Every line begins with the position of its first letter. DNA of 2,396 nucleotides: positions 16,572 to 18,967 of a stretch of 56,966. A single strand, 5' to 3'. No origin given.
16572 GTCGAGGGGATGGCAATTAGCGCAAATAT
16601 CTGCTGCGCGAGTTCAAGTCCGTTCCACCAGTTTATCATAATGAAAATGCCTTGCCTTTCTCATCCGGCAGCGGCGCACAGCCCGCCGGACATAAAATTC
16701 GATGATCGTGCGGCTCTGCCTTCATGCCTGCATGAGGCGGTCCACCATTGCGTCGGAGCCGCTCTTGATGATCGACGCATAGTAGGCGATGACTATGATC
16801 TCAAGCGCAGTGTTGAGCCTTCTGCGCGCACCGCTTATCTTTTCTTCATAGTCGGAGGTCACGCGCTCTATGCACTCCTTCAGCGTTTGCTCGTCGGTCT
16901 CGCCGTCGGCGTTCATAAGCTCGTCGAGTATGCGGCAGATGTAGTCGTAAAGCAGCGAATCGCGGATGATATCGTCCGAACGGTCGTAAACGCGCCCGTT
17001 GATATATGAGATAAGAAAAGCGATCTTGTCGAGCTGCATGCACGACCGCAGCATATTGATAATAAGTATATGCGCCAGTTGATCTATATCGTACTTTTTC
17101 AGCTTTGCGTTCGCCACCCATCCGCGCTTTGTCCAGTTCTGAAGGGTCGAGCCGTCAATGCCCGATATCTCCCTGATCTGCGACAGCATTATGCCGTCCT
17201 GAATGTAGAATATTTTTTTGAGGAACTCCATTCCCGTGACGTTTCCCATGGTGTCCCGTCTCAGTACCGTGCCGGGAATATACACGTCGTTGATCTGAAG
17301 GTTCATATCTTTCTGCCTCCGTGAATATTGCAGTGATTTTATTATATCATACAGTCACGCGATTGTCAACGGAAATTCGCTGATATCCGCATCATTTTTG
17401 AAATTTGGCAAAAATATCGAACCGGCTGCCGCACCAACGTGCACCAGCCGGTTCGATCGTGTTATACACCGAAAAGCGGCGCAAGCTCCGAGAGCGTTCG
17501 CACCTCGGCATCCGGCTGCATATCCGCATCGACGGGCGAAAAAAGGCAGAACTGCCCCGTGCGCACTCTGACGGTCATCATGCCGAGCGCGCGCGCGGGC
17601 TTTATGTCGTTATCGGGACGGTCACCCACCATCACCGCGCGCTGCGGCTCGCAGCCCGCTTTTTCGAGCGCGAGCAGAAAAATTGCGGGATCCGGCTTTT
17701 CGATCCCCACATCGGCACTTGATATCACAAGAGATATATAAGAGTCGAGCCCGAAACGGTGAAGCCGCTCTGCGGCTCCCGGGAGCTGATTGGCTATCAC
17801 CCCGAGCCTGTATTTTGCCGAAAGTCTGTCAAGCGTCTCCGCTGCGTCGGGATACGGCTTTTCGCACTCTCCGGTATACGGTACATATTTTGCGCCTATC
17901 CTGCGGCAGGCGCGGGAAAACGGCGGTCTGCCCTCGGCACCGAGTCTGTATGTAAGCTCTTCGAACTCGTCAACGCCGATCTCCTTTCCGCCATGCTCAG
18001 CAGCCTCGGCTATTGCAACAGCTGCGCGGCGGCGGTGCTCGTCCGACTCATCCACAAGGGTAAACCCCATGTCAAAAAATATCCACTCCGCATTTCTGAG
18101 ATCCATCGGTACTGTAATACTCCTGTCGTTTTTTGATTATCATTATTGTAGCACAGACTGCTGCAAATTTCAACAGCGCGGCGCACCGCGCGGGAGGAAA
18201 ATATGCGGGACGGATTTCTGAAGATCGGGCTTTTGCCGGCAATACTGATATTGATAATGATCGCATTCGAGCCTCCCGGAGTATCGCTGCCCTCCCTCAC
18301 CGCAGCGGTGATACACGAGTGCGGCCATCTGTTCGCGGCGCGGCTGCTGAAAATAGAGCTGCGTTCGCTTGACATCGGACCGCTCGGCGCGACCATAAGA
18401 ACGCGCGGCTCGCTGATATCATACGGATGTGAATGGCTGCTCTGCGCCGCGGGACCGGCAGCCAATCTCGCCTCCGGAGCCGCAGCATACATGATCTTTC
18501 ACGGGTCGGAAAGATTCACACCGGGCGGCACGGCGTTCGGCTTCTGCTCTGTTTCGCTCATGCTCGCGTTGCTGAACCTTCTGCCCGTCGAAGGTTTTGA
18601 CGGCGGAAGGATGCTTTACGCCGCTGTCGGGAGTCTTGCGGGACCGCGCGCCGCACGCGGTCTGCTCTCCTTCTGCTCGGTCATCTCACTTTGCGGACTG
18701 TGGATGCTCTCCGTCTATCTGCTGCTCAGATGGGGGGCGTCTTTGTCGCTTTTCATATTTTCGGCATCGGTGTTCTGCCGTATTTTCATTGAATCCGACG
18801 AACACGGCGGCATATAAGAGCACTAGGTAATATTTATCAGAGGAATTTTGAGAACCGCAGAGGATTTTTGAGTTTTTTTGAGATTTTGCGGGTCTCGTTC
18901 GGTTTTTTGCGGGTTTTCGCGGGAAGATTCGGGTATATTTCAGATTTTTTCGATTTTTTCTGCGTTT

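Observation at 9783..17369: NfeD-flotillin operon carrying an internal array of (S/P)PxTG cell-wall-anchored protein genes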

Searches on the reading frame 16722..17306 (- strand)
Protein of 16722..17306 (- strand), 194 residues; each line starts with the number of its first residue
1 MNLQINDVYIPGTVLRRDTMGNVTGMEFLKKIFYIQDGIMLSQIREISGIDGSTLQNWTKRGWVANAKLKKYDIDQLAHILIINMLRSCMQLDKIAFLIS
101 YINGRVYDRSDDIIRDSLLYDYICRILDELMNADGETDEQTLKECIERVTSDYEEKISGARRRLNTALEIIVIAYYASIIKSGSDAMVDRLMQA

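Call 3: search_protein_families(library=pfam, proteins=[window:16722-17306:-], max_evalue=0.1)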
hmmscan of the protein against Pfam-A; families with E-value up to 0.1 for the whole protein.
window:16722-17306:- (194 aa): 1 family
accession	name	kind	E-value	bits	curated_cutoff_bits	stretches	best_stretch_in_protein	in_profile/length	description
PF08876.17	DUF1836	-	1.1e-10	41.9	27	1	46-120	32-102/105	Domain of unknown function (DUF1836)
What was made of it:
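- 16722..17306 (-): DUF1836 gene (194 aa), predicted HTH regulator; first gene of the operon. PF08876, E 1.1e-10 (call 3).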

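Call 8: search_protein_families(library=ncbifam, proteins=[window:16722-17306:-], max_evalue=0.1)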
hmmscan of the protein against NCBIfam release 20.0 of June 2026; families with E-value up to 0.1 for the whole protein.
window:16722-17306:- (194 aa): 0 families

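Call 65: search_protein_families(library=padloc, proteins=[window:16722-17306:-], max_evalue=0.01)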
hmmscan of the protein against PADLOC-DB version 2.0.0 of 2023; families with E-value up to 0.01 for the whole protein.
window:16722-17306:- (194 aa): 1 family
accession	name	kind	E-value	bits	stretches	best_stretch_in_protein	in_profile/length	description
PDLC04634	PDC-M40C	-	0.0023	15.6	1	128-177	154-204/344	-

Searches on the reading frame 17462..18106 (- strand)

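Call 66: search_protein_families(library=pfam, proteins=[window:17462-18106:-], max_evalue=0.01)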
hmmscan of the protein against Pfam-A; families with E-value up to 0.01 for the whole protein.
window:17462-18106:- (214 aa): 3 families
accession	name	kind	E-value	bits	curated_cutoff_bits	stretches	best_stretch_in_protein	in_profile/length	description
PF00702.32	Hydrolase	-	1.9e-22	81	26.4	1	9-175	4-191/191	haloacid dehalogenase-like hydrolase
PF13419.12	HAD_2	-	4.1e-20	73.1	23.8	1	82-181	78-178/178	Haloacid dehalogenase-like hydrolase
PF13242.12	Hydrolase_like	-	5.6e-15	55.4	22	1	136-207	3-74/75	HAD-hyrolase-like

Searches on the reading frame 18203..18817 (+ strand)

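Call 66: search_protein_families(library=pfam, proteins=[window:18203-18817:+], max_evalue=0.01)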
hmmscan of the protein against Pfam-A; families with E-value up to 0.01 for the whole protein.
window:18203-18817:+ (204 aa): 1 family
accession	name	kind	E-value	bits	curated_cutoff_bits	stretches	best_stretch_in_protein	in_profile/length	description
PF02163.28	Peptidase_M50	-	5.1e-13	49.3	27.2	2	35-99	10-100/221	Peptidase family M50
